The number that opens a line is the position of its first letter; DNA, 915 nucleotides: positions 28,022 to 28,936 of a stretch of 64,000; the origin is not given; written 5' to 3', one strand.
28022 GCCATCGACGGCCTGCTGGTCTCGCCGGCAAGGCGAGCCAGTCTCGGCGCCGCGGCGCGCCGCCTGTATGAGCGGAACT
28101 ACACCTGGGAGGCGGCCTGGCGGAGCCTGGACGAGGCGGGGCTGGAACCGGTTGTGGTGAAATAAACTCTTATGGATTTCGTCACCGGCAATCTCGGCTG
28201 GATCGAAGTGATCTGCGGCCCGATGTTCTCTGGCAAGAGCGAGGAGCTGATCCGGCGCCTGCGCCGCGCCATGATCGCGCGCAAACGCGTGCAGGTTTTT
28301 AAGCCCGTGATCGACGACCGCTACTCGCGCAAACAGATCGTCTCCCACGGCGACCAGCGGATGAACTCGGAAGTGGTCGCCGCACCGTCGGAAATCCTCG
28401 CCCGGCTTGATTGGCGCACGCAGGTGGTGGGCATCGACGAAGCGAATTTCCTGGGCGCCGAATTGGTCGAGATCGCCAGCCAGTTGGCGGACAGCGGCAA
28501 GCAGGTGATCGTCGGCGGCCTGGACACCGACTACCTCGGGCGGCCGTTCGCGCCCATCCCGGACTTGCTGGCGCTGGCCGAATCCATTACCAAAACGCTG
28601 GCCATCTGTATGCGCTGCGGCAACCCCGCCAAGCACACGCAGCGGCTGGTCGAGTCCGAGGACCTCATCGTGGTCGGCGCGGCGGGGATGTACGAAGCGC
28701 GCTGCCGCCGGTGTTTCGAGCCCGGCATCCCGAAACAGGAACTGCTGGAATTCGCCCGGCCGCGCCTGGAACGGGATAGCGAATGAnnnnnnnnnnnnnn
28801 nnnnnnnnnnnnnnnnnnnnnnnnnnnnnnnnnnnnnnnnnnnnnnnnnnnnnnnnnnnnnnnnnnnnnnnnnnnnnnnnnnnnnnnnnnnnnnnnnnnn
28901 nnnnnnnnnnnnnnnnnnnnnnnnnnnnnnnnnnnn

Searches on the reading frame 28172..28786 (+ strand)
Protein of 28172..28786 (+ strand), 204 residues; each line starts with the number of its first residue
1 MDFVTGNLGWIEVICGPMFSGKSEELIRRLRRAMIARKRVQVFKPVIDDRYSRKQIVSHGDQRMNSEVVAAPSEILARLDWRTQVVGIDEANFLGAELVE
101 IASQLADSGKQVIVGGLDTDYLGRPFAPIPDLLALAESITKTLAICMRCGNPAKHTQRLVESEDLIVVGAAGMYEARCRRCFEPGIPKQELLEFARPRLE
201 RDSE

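Call 3: search_protein_families(library=pfam, proteins=[window:28172-28786:+], max_evalue=0.01)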
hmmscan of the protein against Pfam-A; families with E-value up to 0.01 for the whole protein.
window:28172-28786:+ (204 aa): 1 family
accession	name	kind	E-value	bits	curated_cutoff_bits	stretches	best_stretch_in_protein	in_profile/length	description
PF00265.24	TK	-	1.8e-50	171.7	20.6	1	9-182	1-176/176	Thymidine kinase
